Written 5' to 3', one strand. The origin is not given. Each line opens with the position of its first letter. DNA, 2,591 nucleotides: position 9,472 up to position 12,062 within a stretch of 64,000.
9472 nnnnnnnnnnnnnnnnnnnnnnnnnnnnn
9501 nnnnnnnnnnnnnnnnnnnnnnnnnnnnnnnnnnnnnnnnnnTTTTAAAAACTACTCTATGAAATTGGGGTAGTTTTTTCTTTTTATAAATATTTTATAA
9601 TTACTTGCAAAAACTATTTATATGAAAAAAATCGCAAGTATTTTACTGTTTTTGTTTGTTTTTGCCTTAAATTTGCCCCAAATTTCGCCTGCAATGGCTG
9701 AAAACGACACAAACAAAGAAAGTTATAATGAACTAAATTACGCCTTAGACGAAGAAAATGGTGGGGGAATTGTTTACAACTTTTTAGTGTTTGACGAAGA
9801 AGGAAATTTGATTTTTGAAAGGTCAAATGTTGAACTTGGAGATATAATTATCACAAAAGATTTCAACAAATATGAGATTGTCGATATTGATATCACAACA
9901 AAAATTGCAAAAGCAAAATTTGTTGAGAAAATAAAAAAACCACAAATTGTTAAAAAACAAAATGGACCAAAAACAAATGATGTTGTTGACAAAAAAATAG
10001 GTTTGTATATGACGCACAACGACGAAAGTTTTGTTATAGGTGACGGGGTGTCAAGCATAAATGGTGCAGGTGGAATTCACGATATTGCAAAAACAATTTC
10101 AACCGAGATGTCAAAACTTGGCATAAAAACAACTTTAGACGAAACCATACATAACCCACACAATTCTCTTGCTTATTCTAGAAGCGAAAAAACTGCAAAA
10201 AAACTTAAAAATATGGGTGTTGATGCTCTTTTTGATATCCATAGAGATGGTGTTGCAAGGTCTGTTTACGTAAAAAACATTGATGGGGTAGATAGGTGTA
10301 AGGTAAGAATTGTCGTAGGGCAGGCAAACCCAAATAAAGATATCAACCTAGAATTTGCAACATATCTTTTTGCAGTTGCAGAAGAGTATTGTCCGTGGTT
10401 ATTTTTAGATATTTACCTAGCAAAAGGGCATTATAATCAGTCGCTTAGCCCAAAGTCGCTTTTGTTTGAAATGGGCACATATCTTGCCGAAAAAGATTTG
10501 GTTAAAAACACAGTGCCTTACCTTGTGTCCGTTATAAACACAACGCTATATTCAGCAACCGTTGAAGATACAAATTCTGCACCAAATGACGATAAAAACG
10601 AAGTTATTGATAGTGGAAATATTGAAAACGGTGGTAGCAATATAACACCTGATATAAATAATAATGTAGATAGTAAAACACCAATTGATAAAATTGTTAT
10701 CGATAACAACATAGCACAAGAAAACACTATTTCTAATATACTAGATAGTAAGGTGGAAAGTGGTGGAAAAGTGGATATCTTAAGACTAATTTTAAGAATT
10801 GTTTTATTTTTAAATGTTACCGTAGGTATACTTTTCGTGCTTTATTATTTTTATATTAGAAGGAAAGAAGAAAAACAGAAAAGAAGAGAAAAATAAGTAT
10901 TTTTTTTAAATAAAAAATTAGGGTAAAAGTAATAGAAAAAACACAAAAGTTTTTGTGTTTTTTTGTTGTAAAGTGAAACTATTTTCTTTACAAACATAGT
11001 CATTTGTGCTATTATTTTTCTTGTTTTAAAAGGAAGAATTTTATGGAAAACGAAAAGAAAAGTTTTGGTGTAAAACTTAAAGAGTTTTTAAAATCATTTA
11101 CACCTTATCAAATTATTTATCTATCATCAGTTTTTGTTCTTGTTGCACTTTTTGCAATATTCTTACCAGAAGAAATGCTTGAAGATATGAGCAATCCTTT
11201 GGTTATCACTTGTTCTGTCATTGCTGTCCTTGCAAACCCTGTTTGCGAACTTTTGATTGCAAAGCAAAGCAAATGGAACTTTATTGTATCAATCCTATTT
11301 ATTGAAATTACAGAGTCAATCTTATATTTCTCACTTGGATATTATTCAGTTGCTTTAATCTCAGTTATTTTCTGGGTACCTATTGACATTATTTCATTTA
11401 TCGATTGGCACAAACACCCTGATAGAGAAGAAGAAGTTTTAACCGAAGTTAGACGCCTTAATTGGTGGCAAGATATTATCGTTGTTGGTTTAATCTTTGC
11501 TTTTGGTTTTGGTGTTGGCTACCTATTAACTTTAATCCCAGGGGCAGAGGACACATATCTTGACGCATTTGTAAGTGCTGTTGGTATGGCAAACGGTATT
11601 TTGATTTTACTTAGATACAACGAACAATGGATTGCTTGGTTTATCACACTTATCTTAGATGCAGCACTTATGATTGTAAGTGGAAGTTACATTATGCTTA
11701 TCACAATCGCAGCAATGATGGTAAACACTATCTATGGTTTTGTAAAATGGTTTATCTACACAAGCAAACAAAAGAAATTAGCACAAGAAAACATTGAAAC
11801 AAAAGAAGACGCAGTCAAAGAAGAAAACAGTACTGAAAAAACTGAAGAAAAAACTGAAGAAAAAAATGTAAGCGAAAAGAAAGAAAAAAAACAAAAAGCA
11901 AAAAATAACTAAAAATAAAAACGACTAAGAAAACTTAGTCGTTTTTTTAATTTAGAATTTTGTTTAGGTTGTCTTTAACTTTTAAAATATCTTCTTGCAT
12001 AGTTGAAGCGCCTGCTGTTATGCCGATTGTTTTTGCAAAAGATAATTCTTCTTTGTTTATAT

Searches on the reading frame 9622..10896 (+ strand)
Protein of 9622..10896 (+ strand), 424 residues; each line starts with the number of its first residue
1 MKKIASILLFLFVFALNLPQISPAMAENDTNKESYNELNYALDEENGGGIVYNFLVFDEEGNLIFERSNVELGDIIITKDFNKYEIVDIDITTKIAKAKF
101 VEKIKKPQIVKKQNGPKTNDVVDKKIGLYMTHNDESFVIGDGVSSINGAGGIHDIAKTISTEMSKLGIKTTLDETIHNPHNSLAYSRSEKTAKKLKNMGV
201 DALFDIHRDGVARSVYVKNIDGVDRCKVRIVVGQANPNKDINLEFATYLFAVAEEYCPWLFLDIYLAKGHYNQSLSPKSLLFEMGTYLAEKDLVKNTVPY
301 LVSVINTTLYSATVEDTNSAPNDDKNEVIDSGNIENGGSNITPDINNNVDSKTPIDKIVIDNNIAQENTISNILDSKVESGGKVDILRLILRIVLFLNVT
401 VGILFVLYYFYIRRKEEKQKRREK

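Call 3: search_protein_families(library=pfam, proteins=[window:9622-10896:+], max_evalue=1)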
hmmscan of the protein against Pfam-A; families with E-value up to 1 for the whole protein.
window:9622-10896:+ (424 aa): 3 families
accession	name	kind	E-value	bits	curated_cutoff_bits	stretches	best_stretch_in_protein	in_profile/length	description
PF07454.18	SpoIIP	-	1.7e-42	146.3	24.4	1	102-305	59-268/269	Stage II sporulation protein P (SpoIIP)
PF06024.17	Orf78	-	0.0061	17.3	29.4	1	370-421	54-95/101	Orf78 (ac78)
PF18893.5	DUF5652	-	0.079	13.1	23.4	1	393-419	44-70/71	Family of unknown function (DUF5652)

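Call 4: search_protein_families(library=ncbifam, proteins=[window:9622-10896:+], max_evalue=1)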
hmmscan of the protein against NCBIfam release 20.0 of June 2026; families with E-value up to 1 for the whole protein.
window:9622-10896:+ (424 aa): 3 families
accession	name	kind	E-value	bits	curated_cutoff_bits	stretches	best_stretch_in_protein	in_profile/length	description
TIGR02867.1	spore_II_P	subfamily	3.5e-36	125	123.15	1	126-309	1-195/196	stage II sporulation protein P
NF041554.1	SA1362_fam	subfamily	0.047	13.8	42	1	390-419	27-56/70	SA1362 family protein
NF008648.0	PRK11642.1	equivalog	0.069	11.4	982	1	35-123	414-496/813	ribonuclease R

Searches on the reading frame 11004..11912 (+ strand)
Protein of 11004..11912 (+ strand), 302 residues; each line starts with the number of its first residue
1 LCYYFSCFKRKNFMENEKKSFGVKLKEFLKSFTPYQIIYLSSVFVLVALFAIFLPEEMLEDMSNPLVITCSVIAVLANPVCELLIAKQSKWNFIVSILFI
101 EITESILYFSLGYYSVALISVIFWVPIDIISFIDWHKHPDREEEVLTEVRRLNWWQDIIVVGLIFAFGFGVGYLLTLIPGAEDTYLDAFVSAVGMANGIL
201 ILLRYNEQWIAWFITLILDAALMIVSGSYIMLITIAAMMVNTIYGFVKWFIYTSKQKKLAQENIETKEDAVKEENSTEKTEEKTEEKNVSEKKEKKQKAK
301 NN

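Call 3: search_protein_families(library=pfam, proteins=[window:11004-11912:+], max_evalue=1)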
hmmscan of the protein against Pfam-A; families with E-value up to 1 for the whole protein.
window:11004-11912:+ (302 aa): 5 families
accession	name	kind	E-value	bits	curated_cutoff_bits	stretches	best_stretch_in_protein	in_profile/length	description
PF04973.17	NMN_transporter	-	7.8e-28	98.1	27.3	1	71-249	4-173/175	Nicotinamide mononucleotide transporter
PF16118.10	DUF4834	-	0.0061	17.9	27.8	1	222-296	8-83/99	Domain of unknown function (DUF4834)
PF22251.1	PFF1_TM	-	0.0093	15.9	32.3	1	210-298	75-167/300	Vacuolar membrane protease, transmembrane domain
PF09679.15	TraQ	-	0.22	12.2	25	1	190-238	18-65/94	Type-F conjugative transfer system pilin chaperone (TraQ)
PF23020.1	PEX14-like_2nd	-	0.61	10.8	23.2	1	151-175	2-26/120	Peroxisomal membrane protein PEX14-like, central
